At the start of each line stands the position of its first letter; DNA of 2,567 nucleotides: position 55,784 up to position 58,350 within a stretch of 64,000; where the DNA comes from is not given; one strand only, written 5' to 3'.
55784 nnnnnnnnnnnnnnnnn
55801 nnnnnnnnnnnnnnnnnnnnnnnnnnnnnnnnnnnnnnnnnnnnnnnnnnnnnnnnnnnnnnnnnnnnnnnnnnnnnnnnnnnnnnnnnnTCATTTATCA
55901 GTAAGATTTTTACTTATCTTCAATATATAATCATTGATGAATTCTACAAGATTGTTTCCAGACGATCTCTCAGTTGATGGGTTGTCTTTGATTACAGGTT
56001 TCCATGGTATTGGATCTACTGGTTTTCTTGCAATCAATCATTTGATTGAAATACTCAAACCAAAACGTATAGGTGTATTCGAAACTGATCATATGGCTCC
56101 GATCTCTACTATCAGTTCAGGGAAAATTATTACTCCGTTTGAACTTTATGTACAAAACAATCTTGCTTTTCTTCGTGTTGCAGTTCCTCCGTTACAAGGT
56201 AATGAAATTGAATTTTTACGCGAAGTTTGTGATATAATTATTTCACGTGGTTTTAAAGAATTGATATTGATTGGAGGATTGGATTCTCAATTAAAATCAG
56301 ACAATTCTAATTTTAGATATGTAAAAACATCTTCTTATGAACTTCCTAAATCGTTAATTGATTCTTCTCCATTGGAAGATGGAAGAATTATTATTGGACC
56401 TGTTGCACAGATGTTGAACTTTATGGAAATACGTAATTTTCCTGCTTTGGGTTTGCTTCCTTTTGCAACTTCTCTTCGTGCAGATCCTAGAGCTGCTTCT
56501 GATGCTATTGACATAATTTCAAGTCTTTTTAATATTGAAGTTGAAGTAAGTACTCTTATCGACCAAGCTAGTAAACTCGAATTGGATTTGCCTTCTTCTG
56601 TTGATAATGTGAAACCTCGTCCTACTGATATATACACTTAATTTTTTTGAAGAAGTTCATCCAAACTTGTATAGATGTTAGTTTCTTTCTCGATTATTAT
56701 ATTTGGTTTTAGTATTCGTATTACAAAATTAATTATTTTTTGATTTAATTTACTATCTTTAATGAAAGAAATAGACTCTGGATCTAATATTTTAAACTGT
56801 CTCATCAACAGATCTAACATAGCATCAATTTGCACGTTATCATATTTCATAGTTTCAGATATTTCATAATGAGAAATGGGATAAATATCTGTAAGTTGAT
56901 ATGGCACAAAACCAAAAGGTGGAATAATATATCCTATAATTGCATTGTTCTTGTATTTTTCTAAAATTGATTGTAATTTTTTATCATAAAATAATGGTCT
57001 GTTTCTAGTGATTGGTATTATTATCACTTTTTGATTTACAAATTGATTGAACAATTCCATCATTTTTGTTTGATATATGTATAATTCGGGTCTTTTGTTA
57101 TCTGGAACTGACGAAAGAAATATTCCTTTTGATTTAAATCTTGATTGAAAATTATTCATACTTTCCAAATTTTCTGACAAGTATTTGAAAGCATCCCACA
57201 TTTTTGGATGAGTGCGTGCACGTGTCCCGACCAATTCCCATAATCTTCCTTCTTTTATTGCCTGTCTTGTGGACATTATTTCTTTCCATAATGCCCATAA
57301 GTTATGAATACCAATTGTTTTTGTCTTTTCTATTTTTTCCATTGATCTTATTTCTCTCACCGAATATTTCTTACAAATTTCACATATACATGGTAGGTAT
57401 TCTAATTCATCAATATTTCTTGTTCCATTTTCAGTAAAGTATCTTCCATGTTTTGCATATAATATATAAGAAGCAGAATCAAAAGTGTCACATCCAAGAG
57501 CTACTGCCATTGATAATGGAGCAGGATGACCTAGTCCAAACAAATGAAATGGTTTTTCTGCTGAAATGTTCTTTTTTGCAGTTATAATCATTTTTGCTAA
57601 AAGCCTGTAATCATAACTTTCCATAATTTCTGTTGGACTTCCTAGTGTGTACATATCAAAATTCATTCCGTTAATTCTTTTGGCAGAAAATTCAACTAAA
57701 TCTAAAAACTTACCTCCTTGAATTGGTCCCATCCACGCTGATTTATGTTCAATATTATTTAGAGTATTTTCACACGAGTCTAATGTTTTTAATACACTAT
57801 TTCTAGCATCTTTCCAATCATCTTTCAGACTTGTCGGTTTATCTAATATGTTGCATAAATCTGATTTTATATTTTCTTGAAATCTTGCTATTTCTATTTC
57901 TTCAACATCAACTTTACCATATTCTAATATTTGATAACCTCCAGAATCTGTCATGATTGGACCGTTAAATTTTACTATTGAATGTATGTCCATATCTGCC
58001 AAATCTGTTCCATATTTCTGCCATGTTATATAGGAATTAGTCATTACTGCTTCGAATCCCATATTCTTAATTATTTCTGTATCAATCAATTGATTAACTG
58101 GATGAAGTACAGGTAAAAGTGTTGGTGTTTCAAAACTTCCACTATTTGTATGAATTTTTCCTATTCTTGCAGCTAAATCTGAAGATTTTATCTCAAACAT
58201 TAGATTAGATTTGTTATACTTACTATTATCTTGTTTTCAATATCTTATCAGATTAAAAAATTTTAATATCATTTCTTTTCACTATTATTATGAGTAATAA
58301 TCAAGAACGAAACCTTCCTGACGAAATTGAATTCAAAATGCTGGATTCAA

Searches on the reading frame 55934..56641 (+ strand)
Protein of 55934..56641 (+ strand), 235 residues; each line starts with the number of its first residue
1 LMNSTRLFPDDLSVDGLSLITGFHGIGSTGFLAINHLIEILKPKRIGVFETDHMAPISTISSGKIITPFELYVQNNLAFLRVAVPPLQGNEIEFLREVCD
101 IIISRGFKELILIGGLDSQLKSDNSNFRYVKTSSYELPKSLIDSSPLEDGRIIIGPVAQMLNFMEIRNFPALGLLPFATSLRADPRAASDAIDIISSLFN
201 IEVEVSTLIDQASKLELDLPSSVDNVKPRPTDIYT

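Call 25: search_protein_families(library=pfam, proteins=[window:55934-56641:+], max_evalue=0.01)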
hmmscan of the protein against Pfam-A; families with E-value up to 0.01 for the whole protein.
window:55934-56641:+ (235 aa): 1 family
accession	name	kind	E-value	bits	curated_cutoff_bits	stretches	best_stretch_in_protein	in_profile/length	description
PF09754.15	PAC2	-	1.4e-32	113.7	25.8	1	19-217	1-209/215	PAC2 family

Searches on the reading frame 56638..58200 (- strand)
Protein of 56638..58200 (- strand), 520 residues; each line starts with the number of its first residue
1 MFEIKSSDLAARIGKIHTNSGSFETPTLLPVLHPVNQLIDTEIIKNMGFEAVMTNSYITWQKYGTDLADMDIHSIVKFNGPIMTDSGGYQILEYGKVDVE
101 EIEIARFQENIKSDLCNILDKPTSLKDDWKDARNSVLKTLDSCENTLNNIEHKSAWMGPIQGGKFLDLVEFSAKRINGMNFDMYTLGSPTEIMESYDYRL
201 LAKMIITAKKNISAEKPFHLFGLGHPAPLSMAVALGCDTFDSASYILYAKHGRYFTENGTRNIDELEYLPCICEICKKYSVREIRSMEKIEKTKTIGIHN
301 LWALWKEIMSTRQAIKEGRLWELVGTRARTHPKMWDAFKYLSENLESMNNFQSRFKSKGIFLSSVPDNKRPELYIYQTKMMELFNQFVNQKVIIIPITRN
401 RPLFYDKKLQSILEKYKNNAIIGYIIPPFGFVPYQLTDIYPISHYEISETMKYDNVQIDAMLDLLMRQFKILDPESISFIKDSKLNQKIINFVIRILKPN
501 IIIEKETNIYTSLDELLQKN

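Call 64: search_protein_families(library=pfam, proteins=[window:56638-58200:-], max_evalue=0.001)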
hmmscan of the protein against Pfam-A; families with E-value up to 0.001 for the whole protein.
window:56638-58200:- (520 aa): 2 families
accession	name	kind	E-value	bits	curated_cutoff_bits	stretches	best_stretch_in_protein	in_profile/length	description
PF01702.25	TGT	-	1.9e-76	257.9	26.3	1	10-332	2-356/357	Queuine tRNA-ribosyltransferase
PF17884.7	DUF5591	-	1.1e-08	35.5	26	1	376-515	4-142/150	Domain of unknown function (DUF5591)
